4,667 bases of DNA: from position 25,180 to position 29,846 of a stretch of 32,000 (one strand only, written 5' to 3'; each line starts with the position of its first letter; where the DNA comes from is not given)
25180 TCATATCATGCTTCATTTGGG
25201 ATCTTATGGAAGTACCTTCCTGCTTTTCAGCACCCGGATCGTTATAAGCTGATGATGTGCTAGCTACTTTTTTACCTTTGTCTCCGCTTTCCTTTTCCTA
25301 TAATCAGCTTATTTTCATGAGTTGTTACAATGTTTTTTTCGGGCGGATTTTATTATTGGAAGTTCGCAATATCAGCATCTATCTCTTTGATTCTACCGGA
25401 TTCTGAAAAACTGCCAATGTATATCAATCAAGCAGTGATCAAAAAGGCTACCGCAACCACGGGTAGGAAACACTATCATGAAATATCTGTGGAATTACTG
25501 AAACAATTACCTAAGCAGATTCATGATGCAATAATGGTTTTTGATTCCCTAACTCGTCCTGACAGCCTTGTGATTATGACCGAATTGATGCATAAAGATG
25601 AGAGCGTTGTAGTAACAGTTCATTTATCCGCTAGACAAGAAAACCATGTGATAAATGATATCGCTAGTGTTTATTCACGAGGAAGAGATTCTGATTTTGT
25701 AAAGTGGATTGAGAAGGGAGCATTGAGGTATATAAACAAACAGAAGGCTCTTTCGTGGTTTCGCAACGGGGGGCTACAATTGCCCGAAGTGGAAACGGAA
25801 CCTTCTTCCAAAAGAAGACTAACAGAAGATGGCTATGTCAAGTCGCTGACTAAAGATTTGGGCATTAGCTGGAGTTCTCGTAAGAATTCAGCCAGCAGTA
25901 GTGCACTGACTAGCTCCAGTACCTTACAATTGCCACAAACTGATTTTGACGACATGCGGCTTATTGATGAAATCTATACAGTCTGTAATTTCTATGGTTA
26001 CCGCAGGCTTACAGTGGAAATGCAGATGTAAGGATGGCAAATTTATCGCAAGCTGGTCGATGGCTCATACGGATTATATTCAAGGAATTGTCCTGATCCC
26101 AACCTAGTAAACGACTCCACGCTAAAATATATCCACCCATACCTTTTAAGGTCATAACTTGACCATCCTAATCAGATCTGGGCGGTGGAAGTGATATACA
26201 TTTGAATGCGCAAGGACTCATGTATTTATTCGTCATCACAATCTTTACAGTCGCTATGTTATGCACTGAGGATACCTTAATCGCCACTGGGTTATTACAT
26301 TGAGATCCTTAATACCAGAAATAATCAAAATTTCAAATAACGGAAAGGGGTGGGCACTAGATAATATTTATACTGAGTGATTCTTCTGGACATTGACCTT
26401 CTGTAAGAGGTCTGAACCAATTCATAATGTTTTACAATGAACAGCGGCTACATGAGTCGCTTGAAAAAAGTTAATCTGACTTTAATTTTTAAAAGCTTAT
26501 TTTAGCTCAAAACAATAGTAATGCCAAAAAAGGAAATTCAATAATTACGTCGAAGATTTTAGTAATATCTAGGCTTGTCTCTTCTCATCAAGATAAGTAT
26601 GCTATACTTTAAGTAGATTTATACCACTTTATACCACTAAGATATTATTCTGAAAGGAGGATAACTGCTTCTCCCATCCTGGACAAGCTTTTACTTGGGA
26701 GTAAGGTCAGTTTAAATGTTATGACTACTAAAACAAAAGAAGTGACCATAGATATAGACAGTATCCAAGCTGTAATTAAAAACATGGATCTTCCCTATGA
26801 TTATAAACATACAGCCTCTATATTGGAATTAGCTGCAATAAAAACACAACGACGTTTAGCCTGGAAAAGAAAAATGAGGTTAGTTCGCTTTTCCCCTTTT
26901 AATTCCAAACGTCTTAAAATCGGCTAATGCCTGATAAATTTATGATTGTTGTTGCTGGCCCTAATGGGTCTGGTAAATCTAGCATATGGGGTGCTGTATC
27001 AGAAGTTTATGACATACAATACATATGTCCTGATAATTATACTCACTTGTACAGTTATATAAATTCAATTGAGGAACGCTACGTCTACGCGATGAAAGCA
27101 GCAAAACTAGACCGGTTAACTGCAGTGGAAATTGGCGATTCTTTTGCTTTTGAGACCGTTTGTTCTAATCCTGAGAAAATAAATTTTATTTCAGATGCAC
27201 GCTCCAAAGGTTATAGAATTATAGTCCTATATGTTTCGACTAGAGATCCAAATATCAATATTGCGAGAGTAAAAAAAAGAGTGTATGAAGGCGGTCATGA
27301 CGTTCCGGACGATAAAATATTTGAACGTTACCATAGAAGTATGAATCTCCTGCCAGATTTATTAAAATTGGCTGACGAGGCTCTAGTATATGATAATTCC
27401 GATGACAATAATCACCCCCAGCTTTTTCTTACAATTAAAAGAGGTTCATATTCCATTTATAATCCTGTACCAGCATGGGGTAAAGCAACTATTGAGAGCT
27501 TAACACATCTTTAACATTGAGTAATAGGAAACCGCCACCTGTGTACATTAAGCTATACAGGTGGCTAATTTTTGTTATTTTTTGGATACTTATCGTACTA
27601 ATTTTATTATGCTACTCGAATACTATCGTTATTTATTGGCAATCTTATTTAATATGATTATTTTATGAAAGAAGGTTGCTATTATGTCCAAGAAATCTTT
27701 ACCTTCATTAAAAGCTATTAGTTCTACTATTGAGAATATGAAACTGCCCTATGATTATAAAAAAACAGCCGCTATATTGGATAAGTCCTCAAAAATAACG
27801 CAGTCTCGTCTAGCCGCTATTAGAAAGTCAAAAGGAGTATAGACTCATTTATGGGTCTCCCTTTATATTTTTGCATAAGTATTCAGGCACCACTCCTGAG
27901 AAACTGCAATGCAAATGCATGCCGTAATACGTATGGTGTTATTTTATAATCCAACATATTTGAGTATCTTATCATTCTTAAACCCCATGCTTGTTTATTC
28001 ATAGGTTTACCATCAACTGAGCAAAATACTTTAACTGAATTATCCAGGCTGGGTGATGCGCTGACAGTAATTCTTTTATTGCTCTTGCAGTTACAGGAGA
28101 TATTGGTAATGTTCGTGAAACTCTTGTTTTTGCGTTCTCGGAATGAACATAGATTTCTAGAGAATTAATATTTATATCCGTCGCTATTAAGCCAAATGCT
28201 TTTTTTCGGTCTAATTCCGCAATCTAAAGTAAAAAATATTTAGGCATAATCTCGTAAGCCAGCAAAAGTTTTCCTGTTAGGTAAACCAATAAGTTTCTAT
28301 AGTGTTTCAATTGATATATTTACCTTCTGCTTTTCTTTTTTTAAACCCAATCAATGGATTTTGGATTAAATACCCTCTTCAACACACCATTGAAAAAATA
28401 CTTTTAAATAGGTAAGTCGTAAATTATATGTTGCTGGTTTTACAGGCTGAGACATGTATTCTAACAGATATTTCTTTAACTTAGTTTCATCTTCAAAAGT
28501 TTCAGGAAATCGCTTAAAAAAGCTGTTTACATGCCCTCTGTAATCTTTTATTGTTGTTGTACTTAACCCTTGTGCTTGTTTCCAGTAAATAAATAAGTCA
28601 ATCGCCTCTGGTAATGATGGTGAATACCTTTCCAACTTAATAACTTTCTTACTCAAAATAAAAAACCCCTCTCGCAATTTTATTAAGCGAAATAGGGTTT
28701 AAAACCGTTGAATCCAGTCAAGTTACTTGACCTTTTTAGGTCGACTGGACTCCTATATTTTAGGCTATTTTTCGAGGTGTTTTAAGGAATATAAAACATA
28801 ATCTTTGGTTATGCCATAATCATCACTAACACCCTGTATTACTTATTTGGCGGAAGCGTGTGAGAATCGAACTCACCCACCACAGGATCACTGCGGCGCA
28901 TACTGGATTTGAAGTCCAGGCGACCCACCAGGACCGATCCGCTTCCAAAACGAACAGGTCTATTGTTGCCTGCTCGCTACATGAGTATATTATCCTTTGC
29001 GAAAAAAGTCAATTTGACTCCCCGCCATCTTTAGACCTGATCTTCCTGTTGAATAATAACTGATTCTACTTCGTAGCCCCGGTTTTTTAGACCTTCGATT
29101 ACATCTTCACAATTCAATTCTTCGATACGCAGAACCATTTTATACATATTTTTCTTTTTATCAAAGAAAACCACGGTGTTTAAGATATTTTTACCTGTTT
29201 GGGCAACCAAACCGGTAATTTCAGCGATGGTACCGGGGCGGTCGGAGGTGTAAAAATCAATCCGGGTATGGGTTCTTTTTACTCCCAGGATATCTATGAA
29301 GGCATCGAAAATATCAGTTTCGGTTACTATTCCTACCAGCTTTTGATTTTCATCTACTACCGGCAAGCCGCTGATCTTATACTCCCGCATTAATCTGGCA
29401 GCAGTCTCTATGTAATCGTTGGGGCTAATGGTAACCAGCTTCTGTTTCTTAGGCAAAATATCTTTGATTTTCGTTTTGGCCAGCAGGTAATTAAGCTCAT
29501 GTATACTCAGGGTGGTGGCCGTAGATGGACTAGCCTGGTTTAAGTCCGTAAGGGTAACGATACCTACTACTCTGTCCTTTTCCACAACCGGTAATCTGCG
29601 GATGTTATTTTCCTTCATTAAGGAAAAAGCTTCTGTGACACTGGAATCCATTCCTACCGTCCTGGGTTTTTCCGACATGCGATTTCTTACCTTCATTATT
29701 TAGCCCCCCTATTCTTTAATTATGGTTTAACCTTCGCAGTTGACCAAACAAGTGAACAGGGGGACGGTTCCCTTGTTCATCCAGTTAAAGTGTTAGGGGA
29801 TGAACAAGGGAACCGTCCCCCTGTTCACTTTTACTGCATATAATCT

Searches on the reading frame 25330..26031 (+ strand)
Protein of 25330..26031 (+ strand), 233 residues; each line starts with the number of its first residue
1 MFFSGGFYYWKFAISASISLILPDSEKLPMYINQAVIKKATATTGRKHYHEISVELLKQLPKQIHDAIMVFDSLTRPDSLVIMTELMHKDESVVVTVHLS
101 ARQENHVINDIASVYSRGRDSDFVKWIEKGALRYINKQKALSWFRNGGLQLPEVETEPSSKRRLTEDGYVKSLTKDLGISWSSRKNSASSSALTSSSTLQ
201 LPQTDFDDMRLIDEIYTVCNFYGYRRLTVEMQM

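Call 55: search_protein_families(library=pfam, proteins=[window:25330-26031:+], max_evalue=0.001)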
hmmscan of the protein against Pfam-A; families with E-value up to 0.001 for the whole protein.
window:25330-26031:+ (233 aa): 1 family
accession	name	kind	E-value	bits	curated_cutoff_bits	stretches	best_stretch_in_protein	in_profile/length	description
PF18819.6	MuF_C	-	1.5e-26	92.9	27.6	1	45-140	5-101/103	Phage MuF-C-terminal domain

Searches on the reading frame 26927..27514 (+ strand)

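Call 55: search_protein_families(library=pfam, proteins=[window:26927-27514:+], max_evalue=0.001)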
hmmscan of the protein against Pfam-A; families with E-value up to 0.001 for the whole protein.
window:26927-27514:+ (195 aa): 2 families
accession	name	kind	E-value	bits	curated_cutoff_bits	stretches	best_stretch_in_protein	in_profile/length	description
PF06414.18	Zeta_toxin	-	3e-09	37.1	22.3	1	5-144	17-172/199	Zeta toxin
PF13238.12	AAA_18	-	6.2e-05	23.9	29.4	1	7-121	1-114/128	AAA domain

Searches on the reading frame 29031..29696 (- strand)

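Call 55: search_protein_families(library=pfam, proteins=[window:29031-29696:-], max_evalue=0.001)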
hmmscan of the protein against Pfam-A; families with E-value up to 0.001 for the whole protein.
window:29031-29696:- (221 aa): 2 families
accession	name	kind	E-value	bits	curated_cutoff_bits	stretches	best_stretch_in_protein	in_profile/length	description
PF00571.33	CBS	-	8.1e-34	116.2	24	2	78-133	2-55/57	CBS domain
PF22629.2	ACT_AHAS_ss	-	0.00015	22.3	27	1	150-203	5-59/67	AHAS small subunit-like ACT domain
